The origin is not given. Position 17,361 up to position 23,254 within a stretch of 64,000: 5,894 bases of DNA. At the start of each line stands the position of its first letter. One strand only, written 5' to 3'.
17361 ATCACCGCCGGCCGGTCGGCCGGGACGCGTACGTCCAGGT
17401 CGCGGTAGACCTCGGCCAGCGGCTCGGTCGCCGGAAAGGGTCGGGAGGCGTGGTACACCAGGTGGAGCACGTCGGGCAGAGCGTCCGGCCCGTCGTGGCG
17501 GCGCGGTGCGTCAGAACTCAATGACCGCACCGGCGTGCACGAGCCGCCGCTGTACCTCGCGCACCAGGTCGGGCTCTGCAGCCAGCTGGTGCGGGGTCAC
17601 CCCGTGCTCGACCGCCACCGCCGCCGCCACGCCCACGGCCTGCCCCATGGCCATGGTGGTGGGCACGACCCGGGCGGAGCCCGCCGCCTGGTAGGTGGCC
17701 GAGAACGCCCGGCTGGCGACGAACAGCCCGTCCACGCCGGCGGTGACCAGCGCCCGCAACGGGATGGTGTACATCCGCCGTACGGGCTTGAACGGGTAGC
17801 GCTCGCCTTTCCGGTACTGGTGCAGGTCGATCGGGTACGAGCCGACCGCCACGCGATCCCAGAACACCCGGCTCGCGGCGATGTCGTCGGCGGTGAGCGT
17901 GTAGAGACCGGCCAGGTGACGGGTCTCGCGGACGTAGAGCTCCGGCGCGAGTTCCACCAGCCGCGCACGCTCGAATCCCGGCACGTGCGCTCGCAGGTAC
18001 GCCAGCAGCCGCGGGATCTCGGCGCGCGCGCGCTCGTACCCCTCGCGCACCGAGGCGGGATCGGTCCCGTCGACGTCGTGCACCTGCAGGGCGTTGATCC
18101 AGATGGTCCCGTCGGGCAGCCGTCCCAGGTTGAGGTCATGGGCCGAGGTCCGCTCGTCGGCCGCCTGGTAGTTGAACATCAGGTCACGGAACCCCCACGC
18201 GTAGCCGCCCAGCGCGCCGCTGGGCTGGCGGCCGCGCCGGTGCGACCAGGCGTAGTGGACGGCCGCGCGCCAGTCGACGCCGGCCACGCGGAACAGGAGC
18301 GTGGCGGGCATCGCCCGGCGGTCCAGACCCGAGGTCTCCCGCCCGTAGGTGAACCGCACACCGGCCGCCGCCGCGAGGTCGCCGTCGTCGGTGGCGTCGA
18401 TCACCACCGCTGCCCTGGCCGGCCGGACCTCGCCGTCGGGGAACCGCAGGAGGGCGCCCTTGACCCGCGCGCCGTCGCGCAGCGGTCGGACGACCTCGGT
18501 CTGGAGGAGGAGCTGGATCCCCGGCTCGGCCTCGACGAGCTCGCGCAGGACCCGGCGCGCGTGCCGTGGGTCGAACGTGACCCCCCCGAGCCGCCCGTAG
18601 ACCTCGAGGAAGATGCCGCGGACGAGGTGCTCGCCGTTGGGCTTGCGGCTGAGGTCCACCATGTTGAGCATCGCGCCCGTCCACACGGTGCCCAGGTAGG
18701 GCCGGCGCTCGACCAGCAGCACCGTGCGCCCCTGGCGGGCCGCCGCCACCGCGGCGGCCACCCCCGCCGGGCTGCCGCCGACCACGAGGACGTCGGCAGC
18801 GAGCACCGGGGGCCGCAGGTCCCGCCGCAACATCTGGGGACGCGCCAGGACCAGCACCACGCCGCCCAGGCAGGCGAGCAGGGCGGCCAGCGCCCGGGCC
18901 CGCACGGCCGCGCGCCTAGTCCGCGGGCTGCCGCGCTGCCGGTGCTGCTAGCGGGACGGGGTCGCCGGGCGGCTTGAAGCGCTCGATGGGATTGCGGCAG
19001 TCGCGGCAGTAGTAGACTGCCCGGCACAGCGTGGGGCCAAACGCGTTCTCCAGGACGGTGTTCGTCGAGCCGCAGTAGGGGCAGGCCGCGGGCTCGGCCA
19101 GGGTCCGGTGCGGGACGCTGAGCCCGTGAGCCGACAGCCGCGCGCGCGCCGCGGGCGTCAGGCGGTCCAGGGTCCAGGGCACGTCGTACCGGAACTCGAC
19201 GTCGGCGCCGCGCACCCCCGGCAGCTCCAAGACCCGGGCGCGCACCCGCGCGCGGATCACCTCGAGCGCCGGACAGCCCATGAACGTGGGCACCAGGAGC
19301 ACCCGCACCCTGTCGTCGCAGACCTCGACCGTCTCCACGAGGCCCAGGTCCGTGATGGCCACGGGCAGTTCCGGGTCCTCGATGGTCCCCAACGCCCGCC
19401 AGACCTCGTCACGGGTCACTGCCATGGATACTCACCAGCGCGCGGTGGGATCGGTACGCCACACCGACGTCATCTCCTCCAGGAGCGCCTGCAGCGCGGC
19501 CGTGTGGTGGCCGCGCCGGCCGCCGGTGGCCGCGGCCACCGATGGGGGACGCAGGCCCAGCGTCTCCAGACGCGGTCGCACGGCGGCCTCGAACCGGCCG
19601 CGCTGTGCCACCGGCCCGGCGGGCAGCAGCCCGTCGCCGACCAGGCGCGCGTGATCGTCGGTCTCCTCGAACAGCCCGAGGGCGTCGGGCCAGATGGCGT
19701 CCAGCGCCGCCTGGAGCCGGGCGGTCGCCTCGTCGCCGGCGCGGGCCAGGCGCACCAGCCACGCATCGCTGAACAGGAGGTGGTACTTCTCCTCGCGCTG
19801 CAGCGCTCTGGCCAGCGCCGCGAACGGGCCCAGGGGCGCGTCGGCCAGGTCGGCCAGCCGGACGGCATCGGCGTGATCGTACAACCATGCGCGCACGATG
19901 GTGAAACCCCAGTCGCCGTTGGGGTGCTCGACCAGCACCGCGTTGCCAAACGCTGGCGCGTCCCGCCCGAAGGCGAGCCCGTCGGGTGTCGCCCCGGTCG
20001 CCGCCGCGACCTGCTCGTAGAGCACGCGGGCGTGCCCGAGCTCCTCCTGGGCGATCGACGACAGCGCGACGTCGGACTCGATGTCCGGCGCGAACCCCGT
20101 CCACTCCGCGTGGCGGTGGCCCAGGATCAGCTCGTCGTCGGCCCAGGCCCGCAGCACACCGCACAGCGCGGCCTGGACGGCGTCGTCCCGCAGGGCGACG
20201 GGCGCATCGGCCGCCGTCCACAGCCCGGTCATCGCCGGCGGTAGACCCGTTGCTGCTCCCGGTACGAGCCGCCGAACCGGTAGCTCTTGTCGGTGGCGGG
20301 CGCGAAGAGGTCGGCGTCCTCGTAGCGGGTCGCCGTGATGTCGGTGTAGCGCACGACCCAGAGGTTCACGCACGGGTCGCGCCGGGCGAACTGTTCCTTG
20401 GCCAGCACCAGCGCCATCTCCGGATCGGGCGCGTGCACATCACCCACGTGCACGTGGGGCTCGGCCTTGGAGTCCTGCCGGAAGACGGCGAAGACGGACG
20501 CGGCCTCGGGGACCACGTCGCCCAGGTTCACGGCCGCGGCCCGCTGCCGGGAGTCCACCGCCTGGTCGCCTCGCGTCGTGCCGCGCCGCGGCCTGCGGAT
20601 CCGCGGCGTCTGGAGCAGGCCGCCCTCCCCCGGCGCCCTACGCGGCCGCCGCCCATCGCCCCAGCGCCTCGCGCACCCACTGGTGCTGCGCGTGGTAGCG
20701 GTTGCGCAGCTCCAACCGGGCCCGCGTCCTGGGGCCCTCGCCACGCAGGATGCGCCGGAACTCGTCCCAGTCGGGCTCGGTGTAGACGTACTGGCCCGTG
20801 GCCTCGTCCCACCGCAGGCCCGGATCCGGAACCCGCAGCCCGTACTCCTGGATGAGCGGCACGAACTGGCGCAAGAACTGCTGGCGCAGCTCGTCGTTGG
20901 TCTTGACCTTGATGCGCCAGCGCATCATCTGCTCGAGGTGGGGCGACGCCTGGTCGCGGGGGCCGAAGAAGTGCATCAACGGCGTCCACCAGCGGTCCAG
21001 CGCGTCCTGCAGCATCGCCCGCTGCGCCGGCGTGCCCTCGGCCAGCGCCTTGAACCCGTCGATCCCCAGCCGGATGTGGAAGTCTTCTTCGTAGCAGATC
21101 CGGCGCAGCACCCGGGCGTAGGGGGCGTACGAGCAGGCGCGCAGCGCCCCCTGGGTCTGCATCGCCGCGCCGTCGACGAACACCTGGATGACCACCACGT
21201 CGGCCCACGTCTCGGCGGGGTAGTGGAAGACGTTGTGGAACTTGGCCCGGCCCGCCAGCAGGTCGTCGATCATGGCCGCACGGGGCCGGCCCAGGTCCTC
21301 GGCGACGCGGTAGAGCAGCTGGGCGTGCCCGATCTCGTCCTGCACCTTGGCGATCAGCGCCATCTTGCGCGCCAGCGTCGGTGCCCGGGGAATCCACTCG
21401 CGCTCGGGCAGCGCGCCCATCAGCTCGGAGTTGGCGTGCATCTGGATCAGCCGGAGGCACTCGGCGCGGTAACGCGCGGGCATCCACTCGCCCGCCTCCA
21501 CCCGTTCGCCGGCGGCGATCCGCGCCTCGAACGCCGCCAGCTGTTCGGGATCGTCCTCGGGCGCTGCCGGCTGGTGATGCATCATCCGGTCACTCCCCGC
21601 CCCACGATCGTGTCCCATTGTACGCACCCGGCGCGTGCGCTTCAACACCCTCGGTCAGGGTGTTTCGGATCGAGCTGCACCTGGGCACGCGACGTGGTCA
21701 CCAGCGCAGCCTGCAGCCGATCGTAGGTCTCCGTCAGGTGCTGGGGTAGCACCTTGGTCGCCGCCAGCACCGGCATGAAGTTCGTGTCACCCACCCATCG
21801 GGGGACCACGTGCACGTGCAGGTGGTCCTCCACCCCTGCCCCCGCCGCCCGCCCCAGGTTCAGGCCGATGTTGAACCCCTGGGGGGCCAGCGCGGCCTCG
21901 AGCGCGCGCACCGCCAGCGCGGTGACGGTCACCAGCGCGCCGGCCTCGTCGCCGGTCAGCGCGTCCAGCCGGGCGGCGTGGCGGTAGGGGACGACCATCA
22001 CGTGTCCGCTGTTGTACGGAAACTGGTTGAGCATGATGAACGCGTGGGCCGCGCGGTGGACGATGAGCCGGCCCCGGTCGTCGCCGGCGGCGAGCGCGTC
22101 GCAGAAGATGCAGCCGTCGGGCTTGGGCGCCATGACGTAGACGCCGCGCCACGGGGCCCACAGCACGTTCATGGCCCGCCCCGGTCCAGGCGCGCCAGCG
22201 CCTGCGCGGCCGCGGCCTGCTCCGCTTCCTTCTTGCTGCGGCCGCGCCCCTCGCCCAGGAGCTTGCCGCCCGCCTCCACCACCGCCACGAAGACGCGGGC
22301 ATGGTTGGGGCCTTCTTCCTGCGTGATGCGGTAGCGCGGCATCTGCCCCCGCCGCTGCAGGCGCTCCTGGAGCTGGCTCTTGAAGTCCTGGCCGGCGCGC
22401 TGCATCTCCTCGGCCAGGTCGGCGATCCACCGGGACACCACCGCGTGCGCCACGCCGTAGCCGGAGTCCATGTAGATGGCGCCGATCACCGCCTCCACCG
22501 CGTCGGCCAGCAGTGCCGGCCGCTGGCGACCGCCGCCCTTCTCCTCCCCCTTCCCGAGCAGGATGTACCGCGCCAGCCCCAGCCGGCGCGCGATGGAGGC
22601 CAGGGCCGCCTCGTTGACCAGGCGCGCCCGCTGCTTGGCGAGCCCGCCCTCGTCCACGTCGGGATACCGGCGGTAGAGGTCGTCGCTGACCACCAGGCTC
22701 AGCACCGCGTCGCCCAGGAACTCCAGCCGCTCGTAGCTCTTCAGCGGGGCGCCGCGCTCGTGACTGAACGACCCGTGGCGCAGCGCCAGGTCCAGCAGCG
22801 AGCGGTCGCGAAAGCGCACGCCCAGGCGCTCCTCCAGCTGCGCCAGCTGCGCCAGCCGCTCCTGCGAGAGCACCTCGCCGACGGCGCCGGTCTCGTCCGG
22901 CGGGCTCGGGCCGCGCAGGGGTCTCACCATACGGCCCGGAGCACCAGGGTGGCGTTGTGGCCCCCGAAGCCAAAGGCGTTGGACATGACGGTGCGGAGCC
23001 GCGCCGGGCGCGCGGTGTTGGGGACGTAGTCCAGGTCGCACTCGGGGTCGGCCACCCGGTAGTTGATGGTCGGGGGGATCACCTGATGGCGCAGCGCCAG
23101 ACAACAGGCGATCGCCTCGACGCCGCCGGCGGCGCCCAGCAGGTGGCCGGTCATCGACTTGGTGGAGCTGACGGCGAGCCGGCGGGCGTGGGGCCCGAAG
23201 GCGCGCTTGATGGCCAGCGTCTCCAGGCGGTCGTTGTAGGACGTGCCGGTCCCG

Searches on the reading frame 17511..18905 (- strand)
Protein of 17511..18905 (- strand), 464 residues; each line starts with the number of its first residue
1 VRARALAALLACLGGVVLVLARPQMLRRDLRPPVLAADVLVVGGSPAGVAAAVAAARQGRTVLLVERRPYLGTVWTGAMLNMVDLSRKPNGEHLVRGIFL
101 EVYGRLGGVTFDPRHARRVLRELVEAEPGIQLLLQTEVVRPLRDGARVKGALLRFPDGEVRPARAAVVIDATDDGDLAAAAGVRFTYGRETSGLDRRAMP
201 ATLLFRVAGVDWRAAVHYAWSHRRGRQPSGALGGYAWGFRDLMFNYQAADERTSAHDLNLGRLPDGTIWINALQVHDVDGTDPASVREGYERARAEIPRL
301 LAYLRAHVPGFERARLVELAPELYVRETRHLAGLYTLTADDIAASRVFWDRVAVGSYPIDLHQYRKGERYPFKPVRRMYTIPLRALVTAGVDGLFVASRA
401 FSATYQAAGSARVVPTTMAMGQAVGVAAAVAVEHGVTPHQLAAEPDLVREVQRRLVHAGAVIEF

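Call 8: search_protein_families(library=pfam, proteins=[window:17511-18905:-], max_evalue=0.001)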
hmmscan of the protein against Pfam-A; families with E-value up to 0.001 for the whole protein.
window:17511-18905:- (464 aa): 9 families
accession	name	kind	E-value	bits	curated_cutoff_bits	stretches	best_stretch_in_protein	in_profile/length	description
PF12831.13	FAD_oxidored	-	4.8e-102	342.8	27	1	38-455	1-416/416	FAD dependent oxidoreductase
PF00890.30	FAD_binding_2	-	2.7e-07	30.6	20.4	1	38-84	1-49/414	FAD binding domain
PF07992.20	Pyr_redox_2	-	5.1e-07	29.8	26.1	1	38-150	2-87/291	Pyridine nucleotide-disulphide oxidoreductase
PF13450.12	NAD_binding_8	-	3.4e-06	27.7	21.9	1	41-76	1-36/68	NAD(P)-binding Rossmann-like domain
PF01266.30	DAO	-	0.00021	21.4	27.9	0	38-198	1-179/353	FAD dependent oxidoreductase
PF00070.33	Pyr_redox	-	0.00027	21.8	22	0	39-72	2-35/82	Pyridine nucleotide-disulphide oxidoreductase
PF03486.20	HI0933_like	-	0.00027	20.9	50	1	38-72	2-36/244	HI0933-like protein Rossmann domain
PF01134.28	GIDA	-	0.00033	20.3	22.1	1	38-73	1-29/391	Glucose inhibited division protein A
PF01946.23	Thi4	-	0.0009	19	26.2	0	36-90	17-73/235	Thi4 family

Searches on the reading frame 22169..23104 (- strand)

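Call 8: search_protein_families(library=pfam, proteins=[window:22169-23104:-], max_evalue=0.001)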
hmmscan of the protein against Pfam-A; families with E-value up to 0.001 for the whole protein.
window:22169-23104:- (311 aa): 5 families
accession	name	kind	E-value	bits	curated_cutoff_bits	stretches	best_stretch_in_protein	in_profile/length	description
PF14622.11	Ribonucleas_3_3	-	1.3e-37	129.2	35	1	100-228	1-125/128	Ribonuclease-III-like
PF00636.31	Ribonuclease_3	-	1.8e-26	93.3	27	1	125-215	1-102/102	Ribonuclease III domain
PF00035.32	dsrm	-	3.6e-21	75.9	23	1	242-306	2-66/66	Double-stranded RNA binding motif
PF22935.1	RM44_endonuclase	-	0.00018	22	27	1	118-210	53-139/139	Large ribosomal subunit protein mL44, endonuclease domain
PF24995.1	DSRM_2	-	0.00046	21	27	1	264-307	37-78/79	dsRNA binding domain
